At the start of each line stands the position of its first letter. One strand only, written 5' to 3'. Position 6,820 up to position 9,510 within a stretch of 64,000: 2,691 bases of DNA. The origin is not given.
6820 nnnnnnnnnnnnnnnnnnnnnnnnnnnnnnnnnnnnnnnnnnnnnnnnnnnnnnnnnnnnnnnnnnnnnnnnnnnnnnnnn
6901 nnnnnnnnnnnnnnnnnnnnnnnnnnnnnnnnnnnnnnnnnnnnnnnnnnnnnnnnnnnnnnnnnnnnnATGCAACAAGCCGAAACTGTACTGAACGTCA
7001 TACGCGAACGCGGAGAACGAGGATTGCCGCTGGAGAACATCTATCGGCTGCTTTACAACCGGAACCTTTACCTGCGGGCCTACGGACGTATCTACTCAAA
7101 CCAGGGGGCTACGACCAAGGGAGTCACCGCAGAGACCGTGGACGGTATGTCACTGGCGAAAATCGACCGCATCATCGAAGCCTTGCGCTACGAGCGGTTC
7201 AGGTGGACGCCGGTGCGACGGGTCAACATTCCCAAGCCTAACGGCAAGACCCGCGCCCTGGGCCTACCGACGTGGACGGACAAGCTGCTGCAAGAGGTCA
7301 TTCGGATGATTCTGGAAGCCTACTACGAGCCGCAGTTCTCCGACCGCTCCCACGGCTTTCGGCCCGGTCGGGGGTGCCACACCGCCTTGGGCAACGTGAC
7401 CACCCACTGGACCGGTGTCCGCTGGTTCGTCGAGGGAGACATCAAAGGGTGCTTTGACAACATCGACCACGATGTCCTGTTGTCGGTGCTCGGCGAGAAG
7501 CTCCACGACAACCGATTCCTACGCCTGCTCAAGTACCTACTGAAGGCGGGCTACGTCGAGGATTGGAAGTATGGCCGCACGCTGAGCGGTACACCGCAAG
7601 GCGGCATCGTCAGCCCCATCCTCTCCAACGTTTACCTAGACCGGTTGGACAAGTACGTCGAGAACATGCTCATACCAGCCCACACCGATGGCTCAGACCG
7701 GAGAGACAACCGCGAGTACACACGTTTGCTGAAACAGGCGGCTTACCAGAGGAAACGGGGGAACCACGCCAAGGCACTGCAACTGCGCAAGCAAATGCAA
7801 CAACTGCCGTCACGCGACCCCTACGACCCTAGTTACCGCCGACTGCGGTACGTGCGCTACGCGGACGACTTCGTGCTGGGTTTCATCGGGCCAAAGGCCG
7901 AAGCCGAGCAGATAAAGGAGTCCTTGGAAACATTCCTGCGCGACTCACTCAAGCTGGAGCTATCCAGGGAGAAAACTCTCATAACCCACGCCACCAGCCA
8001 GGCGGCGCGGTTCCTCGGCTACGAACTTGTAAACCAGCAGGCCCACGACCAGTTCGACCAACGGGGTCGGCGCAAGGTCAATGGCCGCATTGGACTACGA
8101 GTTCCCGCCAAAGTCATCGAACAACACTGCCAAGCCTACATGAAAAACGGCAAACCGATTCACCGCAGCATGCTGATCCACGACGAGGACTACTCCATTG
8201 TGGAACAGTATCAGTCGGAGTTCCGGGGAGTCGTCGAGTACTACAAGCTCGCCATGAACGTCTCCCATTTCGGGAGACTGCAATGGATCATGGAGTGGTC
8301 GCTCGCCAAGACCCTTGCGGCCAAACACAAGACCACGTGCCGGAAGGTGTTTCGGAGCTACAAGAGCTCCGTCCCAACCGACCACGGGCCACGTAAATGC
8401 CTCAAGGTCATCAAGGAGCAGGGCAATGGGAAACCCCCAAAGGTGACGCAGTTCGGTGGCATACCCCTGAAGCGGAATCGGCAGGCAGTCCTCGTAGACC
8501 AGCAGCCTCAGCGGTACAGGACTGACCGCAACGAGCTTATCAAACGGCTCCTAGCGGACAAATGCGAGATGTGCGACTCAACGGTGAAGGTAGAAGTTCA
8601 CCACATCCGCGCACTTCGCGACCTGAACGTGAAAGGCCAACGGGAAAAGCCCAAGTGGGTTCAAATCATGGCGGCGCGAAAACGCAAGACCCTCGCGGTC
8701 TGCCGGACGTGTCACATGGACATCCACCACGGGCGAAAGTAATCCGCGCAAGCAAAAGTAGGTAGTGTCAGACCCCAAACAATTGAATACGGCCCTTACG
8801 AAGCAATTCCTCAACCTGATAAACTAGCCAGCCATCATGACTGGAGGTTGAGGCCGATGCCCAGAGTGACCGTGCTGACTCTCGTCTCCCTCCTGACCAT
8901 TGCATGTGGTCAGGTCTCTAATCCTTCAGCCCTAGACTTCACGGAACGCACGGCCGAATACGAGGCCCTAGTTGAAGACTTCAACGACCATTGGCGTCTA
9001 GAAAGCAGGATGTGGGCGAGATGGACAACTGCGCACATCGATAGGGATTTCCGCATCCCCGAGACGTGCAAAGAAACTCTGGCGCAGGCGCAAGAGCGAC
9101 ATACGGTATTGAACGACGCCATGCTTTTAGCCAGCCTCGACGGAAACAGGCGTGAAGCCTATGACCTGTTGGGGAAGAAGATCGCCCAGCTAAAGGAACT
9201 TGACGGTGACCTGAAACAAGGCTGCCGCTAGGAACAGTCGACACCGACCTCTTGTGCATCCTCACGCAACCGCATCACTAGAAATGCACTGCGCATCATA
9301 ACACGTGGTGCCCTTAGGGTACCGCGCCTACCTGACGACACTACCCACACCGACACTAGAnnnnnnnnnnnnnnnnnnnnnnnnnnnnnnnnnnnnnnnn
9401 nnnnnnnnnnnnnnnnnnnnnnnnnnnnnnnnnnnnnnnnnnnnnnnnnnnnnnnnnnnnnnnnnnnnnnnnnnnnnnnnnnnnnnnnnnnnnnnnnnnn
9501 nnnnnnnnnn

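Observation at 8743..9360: Extra lipoprotein-like ORF carried inside the group II intron, between the RT stop and domain V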

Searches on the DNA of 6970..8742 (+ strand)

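Call 84: search_rna_families(sources=[L087, L088, L089, L090, L091, L092, L093], threshold=gathering)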
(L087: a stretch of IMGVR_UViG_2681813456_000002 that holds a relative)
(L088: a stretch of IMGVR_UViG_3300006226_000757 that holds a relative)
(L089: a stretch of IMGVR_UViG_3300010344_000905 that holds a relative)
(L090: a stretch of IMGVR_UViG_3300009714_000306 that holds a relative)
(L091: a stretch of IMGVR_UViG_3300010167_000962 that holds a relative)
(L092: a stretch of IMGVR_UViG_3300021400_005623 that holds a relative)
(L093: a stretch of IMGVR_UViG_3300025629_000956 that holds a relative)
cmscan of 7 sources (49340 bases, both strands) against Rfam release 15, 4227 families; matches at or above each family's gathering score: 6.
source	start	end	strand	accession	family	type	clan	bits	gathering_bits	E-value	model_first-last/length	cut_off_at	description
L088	4827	4924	+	RF00029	Intron_gpII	Intron;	-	64.9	40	1.4e-10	1-77/77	no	Group II catalytic intron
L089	4816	4913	+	RF00029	Intron_gpII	Intron;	-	63.2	40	3.4e-10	1-77/77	no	Group II catalytic intron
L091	4728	4824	+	RF00029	Intron_gpII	Intron;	-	62.1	40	6.5e-10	1-77/77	no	Group II catalytic intron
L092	4732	4828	+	RF00029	Intron_gpII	Intron;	-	57.5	40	8.5e-09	1-77/77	no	Group II catalytic intron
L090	4741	4837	+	RF00029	Intron_gpII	Intron;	-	56.9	40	1.2e-08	1-77/77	no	Group II catalytic intron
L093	4741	4837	+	RF00029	Intron_gpII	Intron;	-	56.9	40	1.2e-08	1-77/77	no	Group II catalytic intron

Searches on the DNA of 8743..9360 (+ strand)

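Call 8: search_dna_similar(query=window:8743-9360:+, collection=plasmids, mode=distant)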
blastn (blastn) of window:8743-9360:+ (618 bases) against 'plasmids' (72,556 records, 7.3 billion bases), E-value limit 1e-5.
No match.

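Call 9: search_dna_similar(query=window:8743-9360:+, collection=phages, mode=distant)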
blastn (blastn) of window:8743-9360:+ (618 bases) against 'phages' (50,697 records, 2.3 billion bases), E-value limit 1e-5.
No match.
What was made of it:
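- Tried and rejected: blastn of the segment against plasmid and phage collections: no match (calls 8, 9).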

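Call 15: search_rna_families(source=L001, threshold=evalue, max_evalue=1)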
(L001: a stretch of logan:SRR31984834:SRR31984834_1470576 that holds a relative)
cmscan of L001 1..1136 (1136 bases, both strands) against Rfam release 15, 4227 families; matches with E-value up to 1: 1.
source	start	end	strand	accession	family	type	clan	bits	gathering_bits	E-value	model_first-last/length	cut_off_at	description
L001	210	262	-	RF01276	sR53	Gene; snRNA; snoRNA; CD-box;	-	20.2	49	0.045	1-60/60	no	Small nucleolar RNA sR53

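Call 35: search_rna_families(sources=[L083, L084], threshold=gathering)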
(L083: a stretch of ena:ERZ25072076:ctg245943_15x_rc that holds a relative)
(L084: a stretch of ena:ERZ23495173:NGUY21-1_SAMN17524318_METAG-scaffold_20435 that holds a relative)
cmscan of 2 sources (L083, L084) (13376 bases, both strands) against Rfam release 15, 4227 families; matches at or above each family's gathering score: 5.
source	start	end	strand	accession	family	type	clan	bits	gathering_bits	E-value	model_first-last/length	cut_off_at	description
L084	3667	3739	-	RF00005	tRNA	Gene; tRNA;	CL00001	74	29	5.2e-15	1-71/71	no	tRNA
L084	3781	3853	-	RF00005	tRNA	Gene; tRNA;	CL00001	72.9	29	1.1e-14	1-71/71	no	tRNA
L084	3275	3348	-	RF00005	tRNA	Gene; tRNA;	CL00001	72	29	1.8e-14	1-71/71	no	tRNA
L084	3397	3470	-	RF00005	tRNA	Gene; tRNA;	CL00001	68.1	29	2.2e-13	1-71/71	no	tRNA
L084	3517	3599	-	RF00005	tRNA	Gene; tRNA;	CL00001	53.2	29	2.7e-09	1-71/71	no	tRNA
